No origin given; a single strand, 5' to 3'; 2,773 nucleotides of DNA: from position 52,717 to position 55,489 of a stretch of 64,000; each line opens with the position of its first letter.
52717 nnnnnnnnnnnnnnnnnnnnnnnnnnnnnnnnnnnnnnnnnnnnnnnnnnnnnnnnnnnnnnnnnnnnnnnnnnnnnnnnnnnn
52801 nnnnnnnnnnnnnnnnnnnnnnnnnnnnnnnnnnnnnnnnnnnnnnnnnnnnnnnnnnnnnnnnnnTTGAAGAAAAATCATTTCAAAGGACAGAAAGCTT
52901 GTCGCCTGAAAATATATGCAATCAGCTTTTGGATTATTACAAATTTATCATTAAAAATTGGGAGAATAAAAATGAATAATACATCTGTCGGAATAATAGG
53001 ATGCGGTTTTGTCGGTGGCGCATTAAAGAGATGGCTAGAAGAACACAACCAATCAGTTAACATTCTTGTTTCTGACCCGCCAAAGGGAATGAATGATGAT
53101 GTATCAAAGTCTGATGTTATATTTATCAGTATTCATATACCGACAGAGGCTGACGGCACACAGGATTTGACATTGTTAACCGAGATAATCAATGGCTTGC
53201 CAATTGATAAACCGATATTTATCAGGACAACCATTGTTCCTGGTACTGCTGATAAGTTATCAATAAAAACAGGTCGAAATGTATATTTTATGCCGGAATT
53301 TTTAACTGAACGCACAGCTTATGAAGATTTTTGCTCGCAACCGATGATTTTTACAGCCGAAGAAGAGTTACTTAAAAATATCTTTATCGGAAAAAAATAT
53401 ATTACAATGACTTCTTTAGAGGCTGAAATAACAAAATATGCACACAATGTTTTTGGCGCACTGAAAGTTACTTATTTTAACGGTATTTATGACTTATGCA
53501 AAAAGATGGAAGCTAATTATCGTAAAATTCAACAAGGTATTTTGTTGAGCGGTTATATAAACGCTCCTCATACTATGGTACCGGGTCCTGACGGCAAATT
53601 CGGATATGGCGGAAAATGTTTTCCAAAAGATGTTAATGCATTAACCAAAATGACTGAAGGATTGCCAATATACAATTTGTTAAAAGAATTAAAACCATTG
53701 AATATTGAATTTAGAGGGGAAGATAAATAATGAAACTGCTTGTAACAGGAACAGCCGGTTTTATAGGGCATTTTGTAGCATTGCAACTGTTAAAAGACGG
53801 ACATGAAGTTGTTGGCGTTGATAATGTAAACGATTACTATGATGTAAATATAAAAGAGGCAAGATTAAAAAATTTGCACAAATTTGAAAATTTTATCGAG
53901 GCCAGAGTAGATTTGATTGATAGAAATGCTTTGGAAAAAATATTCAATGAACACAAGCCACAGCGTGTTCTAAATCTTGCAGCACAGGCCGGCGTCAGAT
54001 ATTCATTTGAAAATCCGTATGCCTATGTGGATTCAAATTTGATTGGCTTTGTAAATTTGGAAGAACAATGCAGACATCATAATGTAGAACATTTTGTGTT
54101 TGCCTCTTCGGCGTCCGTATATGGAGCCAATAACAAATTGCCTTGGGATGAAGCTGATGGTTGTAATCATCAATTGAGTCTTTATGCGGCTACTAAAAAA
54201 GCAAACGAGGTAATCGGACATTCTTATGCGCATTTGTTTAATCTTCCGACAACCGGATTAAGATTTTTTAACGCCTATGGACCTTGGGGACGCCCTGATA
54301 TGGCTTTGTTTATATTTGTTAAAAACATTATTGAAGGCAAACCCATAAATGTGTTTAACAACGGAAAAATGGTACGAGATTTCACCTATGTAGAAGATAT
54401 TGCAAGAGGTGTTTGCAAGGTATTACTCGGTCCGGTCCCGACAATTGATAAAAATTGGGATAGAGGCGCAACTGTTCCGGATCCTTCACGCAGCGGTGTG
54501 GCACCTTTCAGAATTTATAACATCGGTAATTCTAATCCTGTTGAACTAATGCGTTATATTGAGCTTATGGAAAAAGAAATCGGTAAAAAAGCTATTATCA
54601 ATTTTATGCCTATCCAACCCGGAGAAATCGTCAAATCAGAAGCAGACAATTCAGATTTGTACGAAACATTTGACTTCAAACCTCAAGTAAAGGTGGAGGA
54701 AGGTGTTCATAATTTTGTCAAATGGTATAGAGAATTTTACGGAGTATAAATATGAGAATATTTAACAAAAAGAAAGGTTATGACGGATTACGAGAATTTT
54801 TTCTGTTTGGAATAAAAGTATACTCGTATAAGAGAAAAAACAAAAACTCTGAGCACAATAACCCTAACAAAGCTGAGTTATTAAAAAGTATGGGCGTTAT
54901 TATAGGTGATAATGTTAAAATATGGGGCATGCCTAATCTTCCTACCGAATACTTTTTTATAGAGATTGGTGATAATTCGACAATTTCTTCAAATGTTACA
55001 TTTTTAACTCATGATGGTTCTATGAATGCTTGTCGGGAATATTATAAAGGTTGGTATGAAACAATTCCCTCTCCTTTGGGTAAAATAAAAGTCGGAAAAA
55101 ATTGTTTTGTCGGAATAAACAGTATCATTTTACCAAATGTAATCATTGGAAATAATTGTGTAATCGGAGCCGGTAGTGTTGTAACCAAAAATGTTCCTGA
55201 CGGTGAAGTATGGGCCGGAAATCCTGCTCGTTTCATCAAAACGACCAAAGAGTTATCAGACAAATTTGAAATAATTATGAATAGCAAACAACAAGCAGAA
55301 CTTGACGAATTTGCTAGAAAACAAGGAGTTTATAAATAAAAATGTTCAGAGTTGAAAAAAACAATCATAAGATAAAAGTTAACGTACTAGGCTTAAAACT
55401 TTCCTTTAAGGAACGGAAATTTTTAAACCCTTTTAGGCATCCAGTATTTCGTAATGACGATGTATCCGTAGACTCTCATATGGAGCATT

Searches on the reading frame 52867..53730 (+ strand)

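Call 48: search_protein_families(library=pfam, proteins=[window:52867-53730:+], max_evalue=0.00001)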
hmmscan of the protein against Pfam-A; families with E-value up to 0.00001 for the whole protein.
window:52867-53730:+ (287 aa): 2 families
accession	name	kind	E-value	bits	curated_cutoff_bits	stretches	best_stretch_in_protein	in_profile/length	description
PF00984.24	UDPG_MGDP_dh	-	6.4e-17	61.9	25.4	1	185-265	2-77/94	UDP-glucose/GDP-mannose dehydrogenase family, central domain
PF03721.20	UDPG_MGDP_dh_N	-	4.5e-08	33.3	27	1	76-163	71-173/187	UDP-glucose/GDP-mannose dehydrogenase family, NAD binding domain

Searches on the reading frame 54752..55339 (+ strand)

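Call 48: search_protein_families(library=pfam, proteins=[window:54752-55339:+], max_evalue=0.00001)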
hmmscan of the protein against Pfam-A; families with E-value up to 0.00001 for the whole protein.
window:54752-55339:+ (195 aa): 2 families
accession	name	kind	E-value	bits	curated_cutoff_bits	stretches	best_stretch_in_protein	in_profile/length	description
PF00132.30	Hexapep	-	3.6e-16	58.5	27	1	112-146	2-36/36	Bacterial transferase hexapeptide (six repeats)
PF14602.12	Hexapep_2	-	5.3e-15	55.3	27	1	112-146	2-34/34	Hexapeptide repeat of succinyl-transferase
